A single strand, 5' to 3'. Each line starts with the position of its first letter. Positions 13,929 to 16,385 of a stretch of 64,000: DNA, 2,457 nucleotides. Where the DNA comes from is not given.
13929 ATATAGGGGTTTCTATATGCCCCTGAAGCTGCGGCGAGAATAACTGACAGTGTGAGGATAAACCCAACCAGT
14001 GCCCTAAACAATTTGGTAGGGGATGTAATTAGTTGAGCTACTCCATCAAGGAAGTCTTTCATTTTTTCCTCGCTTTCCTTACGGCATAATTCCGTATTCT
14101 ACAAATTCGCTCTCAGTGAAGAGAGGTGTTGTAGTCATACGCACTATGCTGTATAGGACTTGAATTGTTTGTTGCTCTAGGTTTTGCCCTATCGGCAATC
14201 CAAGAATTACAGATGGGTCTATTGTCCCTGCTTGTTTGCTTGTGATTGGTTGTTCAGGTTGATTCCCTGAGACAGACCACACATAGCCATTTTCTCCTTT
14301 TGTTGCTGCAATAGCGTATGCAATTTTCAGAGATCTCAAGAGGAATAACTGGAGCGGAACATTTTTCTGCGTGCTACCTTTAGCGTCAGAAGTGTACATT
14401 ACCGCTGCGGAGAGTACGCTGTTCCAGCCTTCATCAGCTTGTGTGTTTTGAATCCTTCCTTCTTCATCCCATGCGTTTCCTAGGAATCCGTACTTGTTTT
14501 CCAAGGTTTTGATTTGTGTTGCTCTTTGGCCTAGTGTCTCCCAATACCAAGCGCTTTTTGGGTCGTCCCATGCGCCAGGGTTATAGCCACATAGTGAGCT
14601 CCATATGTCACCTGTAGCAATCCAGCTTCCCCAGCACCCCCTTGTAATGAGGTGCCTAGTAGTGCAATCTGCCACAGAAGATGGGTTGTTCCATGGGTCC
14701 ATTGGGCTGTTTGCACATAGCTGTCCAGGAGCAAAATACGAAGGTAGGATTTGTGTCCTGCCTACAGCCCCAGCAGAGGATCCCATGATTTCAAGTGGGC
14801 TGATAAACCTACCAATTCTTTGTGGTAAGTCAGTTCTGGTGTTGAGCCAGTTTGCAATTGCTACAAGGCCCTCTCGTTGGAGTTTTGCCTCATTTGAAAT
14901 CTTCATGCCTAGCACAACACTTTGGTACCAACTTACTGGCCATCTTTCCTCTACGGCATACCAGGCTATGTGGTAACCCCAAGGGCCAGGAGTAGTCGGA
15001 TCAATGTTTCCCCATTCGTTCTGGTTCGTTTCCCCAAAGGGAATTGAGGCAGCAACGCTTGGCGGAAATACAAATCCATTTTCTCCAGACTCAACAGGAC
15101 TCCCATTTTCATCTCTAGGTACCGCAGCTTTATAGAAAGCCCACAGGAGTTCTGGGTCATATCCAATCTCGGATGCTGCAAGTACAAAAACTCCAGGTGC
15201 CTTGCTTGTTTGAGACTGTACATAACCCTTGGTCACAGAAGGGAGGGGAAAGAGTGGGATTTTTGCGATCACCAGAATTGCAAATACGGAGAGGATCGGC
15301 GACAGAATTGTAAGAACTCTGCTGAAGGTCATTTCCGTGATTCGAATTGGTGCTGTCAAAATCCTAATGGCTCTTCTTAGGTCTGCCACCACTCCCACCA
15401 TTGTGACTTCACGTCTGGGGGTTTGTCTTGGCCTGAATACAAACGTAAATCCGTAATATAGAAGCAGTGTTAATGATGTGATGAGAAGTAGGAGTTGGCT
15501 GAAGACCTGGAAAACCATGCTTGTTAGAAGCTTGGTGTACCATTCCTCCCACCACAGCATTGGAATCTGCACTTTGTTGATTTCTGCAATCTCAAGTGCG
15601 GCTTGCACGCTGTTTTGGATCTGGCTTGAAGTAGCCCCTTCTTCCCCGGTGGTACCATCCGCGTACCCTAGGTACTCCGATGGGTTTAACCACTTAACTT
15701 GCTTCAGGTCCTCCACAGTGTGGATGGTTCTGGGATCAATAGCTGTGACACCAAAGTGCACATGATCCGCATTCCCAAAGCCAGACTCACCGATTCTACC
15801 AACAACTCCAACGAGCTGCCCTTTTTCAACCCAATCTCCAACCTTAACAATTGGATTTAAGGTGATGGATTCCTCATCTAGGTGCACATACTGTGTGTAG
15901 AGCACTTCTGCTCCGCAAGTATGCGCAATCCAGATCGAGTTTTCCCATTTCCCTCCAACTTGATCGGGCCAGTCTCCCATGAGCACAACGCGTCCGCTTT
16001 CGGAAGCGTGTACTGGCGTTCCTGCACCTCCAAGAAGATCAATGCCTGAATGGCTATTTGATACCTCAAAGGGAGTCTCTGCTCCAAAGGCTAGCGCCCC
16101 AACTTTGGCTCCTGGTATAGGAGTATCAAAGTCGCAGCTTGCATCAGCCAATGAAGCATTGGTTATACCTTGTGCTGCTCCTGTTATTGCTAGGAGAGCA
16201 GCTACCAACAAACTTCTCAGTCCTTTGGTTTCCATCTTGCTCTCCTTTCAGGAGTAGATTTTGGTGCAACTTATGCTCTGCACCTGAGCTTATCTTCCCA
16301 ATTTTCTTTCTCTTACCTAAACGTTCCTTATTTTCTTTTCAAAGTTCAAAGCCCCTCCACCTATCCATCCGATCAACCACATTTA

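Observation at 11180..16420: Compositionally foreign 5-gene island built around a membrane-embedded M23 peptidase / lytic transglycosylase fusion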

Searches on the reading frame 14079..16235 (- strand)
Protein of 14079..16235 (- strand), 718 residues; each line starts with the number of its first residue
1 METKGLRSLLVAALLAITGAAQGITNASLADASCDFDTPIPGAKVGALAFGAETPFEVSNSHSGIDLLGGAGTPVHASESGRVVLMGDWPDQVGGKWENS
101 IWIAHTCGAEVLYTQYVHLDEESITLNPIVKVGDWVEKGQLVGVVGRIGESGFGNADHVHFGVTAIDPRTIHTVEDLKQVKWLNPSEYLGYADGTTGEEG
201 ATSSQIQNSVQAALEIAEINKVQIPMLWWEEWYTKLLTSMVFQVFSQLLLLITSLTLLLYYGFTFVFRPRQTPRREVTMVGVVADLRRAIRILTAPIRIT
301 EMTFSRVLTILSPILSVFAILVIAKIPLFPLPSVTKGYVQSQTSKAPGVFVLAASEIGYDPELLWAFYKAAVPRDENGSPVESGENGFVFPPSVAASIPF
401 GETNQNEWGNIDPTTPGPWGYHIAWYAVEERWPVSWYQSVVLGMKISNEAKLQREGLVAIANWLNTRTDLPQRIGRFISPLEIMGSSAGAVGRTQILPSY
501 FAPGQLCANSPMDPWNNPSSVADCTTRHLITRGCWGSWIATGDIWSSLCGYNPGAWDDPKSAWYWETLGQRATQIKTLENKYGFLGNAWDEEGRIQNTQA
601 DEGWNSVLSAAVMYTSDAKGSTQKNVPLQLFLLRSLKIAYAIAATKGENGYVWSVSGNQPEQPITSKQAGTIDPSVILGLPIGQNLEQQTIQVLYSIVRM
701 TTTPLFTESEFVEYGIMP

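Call 3: search_protein_families(library=pfam, proteins=[window:14079-16235:-], max_evalue=1)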
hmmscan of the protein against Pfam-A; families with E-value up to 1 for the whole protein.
window:14079-16235:- (718 aa): 3 families
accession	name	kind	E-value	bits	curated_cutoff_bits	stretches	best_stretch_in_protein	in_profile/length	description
PF01551.29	Peptidase_M23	-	2.5e-15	56.9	28.7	1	61-164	2-88/96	Peptidase family M23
PF13375.12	RnfC_N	-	0.0013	19.2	25.6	0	127-144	43-60/101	RnfC Barrel sandwich hybrid domain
PF13406.11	SLT_2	-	0.086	12.5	24.3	1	478-501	143-166/292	Transglycosylase SLT domain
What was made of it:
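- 14079..16235 (-): Gene 1, 718 aa. Order: signal peptide, M23 endopeptidase, two-helix TM hairpin, divergent family-3-like lytic transglycosylase domain, conserved C-terminal region. Pfam M23 (call 3).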

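Call 4: search_protein_families(library=phrogs, proteins=[window:14079-16235:-], max_evalue=0.1)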
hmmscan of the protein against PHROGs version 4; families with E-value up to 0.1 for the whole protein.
window:14079-16235:- (718 aa): 17 families
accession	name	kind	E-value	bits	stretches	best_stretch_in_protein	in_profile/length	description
phrog_14988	-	other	4.8e-12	47.2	1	56-165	27-128/272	peptidase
phrog_6700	-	lysis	6.2e-11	41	1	59-196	2623-2744/2898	endolysin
phrog_7767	-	other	8.4e-11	42.9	1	50-198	10-128/194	metallo-endopeptidase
phrog_3578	-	lysis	5.1e-07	30.4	1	59-209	233-376/405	endolysin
phrog_10030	-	tail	9.3e-07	27.5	1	56-163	1908-2005/2105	tail length tape measure protein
phrog_880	-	lysis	1.2e-06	29.1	1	59-187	26-140/435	endolysin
phrog_3084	-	lysis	1.6e-05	25.1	1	61-190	23-141/468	endolysin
phrog_16615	-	other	8.7e-05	22.5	1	58-176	415-516/529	peptidase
phrog_28672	-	other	0.0001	22.1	1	58-162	284-372/397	metallo-endopeptidase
phrog_13392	-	lysis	0.00013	22.7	1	105-164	96-148/308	endolysin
phrog_37190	-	other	0.0021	18.5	1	60-161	139-223/244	peptidase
phrog_167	-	tail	0.0025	16.5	1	59-218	1214-1318/1555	tail length tape measure protein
phrog_11037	-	unknown function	0.0052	17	1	51-164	181-284/365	-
phrog_35666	-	unknown function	0.019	15.9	1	121-150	70-99/183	-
phrog_21656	-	other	0.036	13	1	60-173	635-739/1022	peptidase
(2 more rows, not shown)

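Call 9: find_homologous_proteins(query=window:14079-16235:-)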
Query window:14079-16235:- (718 aa): 19 proteins with E <= 0.001 among 8000 candidates.
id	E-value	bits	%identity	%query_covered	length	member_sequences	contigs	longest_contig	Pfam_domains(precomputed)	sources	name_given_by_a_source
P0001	0.0e+0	1652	100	100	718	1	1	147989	PF01551.30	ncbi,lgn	-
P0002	3.9e-76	275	51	40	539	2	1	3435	-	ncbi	ncbi:MAG: hypothetical protein ACT4QE_03930, partial [Anaerolineales bacterium]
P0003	6.6e-76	274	51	35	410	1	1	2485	-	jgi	jgi:hypothetical protein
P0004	8.9e-76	274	42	48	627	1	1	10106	-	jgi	-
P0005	1.2e-75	273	40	49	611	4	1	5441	-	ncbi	-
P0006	7.5e-75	271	43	48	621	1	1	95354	-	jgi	jgi:hypothetical protein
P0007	1.7e-74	270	52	38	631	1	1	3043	-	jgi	jgi:hypothetical protein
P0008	3.8e-74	268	44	49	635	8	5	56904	-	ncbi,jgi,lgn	jgi:hypothetical protein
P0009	2.4e-73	266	49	36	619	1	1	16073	-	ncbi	-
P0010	3.4e-73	265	50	38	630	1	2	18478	-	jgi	jgi:hypothetical protein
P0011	5.5e-73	265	42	49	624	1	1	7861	-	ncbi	-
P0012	1.3e-72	263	49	36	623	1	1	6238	-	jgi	jgi:hypothetical protein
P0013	6.1e-72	261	50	37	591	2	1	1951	-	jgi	jgi:hypothetical protein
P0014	1.1e-71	260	51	33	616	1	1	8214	-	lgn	-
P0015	5.0e-70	255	42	49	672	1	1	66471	-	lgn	-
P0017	2.0e-69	253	41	49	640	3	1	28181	PF13406.12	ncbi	-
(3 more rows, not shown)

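Call 10: find_encoding_contigs(protein=P0001, flank=10000, max_places=4)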
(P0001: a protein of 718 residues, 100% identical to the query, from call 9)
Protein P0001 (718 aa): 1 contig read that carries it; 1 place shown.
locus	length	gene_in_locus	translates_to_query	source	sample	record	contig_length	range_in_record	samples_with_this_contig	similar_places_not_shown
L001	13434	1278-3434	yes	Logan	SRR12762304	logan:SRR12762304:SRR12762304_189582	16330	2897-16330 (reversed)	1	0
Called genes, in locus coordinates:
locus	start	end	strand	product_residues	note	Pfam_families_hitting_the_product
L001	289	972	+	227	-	PF01386:Ribosomal_L25p, PF14693:Ribosomal_TL5_C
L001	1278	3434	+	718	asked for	PF01551:Peptidase_M23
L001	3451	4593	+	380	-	-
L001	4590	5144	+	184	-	-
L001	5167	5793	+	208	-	-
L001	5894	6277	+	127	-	-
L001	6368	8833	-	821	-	PF00133:tRNA-synt_1, PF09334:tRNA-synt_1g, PF13603:tRNA-synt_1_2 (weak), PF09334:tRNA-synt_1g, PF08264:Anticodon_1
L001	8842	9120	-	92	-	PF06803:DUF1232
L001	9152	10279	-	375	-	PF00814:TsaD, PF22521:HypF_C_2 (weak)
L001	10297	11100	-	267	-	PF02585:PIG-L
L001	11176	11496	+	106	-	-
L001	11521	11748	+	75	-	-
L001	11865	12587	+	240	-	PF02475:TRM5-TYW2_MTfase (weak), PF05050:Methyltransf_21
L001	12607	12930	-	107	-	-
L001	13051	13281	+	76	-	-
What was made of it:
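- Independent assembly of the same joins: call 10. The same joins appear in an independent Logan assembly of SRR12762304 (call 10).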

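Call 13: find_encoding_contigs(protein=P0006, flank=10000, max_places=2)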
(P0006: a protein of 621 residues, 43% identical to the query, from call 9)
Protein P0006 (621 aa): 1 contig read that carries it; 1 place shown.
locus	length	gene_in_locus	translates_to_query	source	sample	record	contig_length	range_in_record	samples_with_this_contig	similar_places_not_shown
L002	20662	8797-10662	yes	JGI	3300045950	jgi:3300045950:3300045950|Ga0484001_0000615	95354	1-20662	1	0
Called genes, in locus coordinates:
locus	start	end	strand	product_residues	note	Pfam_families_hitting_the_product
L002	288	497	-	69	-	-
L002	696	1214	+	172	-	-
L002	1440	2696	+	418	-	PF14319:Zn_Tnp_IS91, PF04986:Y2_Tnp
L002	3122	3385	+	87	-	-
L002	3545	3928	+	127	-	-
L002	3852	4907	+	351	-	-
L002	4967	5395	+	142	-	PF13470:PIN_3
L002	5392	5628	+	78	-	PF05534:HicB (weak)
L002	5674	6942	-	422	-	PF02371:Transposase_20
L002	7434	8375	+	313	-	PF00701:DHDPS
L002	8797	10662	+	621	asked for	-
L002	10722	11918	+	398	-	PF01476:LysM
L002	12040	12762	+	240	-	-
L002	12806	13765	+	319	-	-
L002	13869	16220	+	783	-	PF00069:Pkinase, PF01636:APH (faint), PF07714:PK_Tyr_Ser-Thr, PF06439:3keto-disac_hyd (faint), PF21708:Glyco_hydro_59_C (faint)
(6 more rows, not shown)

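Call 14: find_encoding_contigs(protein=P0017, flank=10000, max_places=2)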
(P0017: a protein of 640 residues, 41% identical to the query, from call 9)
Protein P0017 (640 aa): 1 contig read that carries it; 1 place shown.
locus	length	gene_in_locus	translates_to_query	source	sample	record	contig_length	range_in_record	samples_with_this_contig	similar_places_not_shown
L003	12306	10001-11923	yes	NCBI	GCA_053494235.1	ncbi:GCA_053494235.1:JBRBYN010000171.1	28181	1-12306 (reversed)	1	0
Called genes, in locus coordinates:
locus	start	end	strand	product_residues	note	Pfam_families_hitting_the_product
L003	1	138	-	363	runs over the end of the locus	PF00512:HisKA, PF02518:HATPase_c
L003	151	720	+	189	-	PF01242:PTPS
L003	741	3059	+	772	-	PF08446:PAS_2, PF01590:GAF, PF00360:PHY, PF00512:HisKA, PF02518:HATPase_c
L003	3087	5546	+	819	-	PF00072:Response_reg, PF00989:PAS, PF08447:PAS_3, PF13426:PAS_9, PF01590:GAF, PF13185:GAF_2, PF01590:GAF, PF13185:GAF_2, +5 more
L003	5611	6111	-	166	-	PF13686:DrsE_2, PF02635:DsrE (weak)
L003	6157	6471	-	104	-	PF04358:DsrC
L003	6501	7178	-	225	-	-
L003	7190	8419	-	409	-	PF07992:Pyr_redox_2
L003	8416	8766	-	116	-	PF24270:HTH_Cmi2_C (weak), PF25213:HVO_A0261_N (weak), PF12802:MarR_2, PF01022:HTH_5, PF12840:HTH_20, PF09339:HTH_IclR (weak)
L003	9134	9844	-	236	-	-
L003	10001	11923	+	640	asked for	PF13406:SLT_2 (faint)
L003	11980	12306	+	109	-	?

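Call 15: find_encoding_contigs(protein=P0008, flank=10000, max_places=2)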
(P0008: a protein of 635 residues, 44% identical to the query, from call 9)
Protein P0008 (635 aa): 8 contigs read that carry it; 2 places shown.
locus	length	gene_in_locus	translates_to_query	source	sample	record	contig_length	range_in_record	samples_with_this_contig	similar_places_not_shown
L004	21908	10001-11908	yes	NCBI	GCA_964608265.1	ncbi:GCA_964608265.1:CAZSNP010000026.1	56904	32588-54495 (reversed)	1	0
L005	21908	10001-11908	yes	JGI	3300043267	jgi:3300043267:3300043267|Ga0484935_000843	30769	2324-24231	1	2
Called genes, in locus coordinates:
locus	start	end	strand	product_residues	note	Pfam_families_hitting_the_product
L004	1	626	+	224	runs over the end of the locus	PF06197:DUF998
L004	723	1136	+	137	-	PF08818:DUF1801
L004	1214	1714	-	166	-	-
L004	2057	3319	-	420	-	PF05221:AdoHcyase, PF02826:2-Hacid_dh_C, PF00670:AdoHcyase_NAD, PF07991:KARI_N (faint)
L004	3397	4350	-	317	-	PF00294:PfkB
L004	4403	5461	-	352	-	PF01008:IF-2B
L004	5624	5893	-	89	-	PF12728:HTH_17 (faint)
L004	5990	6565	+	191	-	-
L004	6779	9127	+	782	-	PF07719:TPR_2 (faint), PF09976:TPR_21 (faint), PF13428:TPR_14 (faint), PF13174:TPR_6 (faint), PF13424:TPR_12 (faint), PF14559:TPR_19 (faint), PF13432:TPR_16 (weak), PF01464:SLT, +2 more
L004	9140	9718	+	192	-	PF05685:Uma2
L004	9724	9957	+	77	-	-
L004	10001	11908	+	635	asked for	-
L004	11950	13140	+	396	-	PF23473:LysM3_LYK4_5 (faint), PF01476:LysM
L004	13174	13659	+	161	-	-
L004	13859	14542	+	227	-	-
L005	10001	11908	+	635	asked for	-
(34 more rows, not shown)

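Call 22: search_solved_structures(query=A1, max_evalue=1, show_alignments=3)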
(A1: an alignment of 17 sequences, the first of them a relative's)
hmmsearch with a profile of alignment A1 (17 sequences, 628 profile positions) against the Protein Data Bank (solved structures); distinct sequences matched with E-value up to 1: 3.
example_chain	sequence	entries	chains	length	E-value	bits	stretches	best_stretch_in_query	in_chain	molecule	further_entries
5anz_A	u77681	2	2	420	0.12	13.9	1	431-488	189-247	SOLUBLE LYTIC TRANSGLYCOSYLASE B3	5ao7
5ao8_A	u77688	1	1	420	0.12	13.9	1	431-488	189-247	SOLUBLE LYTIC TRANGLYCOSILASE B3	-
9h2v_A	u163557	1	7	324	1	10.8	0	206-279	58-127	Low conductance mechanosensitive channel YnaI,Small-conductance mechanosensitive channel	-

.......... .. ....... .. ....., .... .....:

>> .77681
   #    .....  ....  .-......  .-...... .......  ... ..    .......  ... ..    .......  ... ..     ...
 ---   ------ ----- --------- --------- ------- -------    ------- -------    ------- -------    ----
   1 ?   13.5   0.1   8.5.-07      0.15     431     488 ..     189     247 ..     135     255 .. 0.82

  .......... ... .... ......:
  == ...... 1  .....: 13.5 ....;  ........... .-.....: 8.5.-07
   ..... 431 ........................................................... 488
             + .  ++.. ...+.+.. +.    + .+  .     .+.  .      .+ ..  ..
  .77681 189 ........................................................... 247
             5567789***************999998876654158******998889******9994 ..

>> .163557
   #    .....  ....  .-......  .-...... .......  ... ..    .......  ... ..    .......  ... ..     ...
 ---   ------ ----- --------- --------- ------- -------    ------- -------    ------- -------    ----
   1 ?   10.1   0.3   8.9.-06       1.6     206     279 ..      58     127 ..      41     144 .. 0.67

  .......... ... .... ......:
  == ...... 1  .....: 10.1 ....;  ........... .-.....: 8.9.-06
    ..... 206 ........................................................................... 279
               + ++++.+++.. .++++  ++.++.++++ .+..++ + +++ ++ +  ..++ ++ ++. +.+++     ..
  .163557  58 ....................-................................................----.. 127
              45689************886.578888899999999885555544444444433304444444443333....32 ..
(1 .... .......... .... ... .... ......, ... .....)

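Call 27: find_related_loci(query=A1, collection=genome_contigs, flank=8000)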
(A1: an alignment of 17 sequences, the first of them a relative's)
Query A1 (718 aa) in genome_contigs; peptide patterns used: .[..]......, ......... (x = any residue, [..] = any of these).
56 stretches matched a pattern; 10 encode a relative of the query (tblastn E <= 1e-3); 10 distinct loci.
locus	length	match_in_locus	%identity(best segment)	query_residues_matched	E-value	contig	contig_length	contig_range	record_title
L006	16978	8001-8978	44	230-582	1e-79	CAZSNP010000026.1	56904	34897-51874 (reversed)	MAG TPA_asm: uncultured Anaerolineales bacterium isolate binchicken_co107_470 genome assembly, contig: NODE_1407_length_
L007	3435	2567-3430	51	295-583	1e-78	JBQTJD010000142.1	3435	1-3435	MAG: Anaerolineales bacterium isolate SAW132 c_000000350213, whole genome shotgun sequence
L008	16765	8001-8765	53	327-583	1e-77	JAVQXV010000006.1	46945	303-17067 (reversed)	MAG: Anaerolineales bacterium isolate SKYGB_hs_bin36 NODE_1396_length_46945_cov_248.170633, whole genome shotgun sequenc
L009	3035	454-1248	49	314-580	1e-76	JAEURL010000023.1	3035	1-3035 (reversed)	MAG: Anaerolineales bacterium isolate new MAG-276 k141_3518927, whole genome shotgun sequence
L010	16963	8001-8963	45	230-575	1e-75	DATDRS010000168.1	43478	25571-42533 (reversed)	MAG TPA_asm: Anaerolineales bacterium isolate SMAG_U7983 k141_2126744, whole genome shotgun sequence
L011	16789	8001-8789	51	315-579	3e-74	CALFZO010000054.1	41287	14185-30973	MAG TPA_asm: uncultured Anaerolineales bacterium isolate SRR1506987_bin.41_CONCOCT_v1.1_MAG genome assembly, contig: ERZ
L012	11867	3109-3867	51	320-575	3e-74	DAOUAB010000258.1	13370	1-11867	MAG TPA_asm: Anaerolineales bacterium isolate H61_599 k121_434340, whole genome shotgun sequence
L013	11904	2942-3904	41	230-575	2e-73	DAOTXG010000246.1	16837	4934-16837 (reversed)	MAG TPA_asm: Anaerolineales bacterium isolate H20_231 k125_2462290, whole genome shotgun sequence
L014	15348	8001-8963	41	230-575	1e-72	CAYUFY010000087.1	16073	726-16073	MAG TPA_asm: uncultured Anaerolineales bacterium isolate binchicken_co186_156 genome assembly, contig: NODE_4443_length_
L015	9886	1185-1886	56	354-583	7e-73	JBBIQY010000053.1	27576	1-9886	MAG: Anaerolineae bacterium isolate STF170223_bin_337 NODE_862_length_27576_cov_40.7633, whole genome shotgun sequence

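Call 34: predict_structure(alignment_id=A1)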
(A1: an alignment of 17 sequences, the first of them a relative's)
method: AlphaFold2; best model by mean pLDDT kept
length: 718 residues; sequences in the alignment: 17
mean_pLDDT: 43.1   pTM: 0.28
mean pLDDT of the five models: 43.1, 41.3, 40.9, 39.0, 38.3
residues with pLDDT >= 90: 0; 70-90: 5; 50-70: 171; < 50: 542
segments of 3 or more residues with pLDDT < 50: 1-3, 22-112, 120-123, 125-159, 168-243, 268-270, 272-280, 282-289, 291-344, 369-390, 399-428, 464-466, 473-503, 514-516, 533-542, 553-558, 560-564, 586-718
pLDDT, mean of each block of 10 residues (from residue 1): 58 64 40 28 29 25 37 35 33 38 42 50 45 42 42 42 49 43 36 28 36 36 28 38 50 60 57 44 48 44 46 45 33 30 49 61 50 42 42 51 32 30 44 58 60 58 51 47 42 44 52 51 56 46 50 48 51 65 53 39 28 28 32 42 36 34 36 38 39 41 40 34
secondary structure, 60 per line:
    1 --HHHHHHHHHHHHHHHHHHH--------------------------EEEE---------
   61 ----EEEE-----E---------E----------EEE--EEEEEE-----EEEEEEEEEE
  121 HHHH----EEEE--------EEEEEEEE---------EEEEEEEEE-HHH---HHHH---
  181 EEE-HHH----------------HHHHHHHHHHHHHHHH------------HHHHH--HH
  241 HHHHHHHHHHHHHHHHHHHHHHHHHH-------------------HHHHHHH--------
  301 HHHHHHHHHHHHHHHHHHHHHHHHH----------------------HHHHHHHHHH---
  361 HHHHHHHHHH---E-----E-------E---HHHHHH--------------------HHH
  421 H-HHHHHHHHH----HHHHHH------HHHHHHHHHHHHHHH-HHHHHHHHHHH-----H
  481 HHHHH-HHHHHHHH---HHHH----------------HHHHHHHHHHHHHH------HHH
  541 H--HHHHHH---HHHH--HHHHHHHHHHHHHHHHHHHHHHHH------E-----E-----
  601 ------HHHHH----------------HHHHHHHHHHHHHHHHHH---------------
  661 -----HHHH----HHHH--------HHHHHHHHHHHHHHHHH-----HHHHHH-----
elements in order (helices of 4 or more, strands of 3 or more residues): H3-21 E48-51 E65-68 E95-97 E100-105 E111-120 H121-124 E129-132 E141-148 E158-166 H174-177 E181-183 H204-219 H232-236 H239-266 H286-292 H301-325 H348-357 H361-370 H392-397 H418-421 H423-431 H436-441 H448-462 H464-474 H480-485 H487-494 H498-501 H518-531 H538-541 H544-549 H553-556 H559-582 H607-611 H628-645 H666-669 H674-677 H686-702 H708-713
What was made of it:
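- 16164..16235 (-): Signal peptide of gene 1 (about aa 1-24). No lipobox. Helix at aa 3-21 in the model (call 34).
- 15258..15521 (-): Membrane hairpin: TM1 at about aa 239-266, an Arg-rich loop, TM2 at about aa 305-326. It places both catalytic domains outside the membrane. Long helices at aa 239-266 and 301-325 (call 34).
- The full-length model was poor (pLDDT 43, call 34), so the relative arrangement of the two heads is unknown.
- Tried and rejected: Full-length AF2 model of the 718-aa protein with 17 sequences: pLDDT 43, unusable (call 34).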
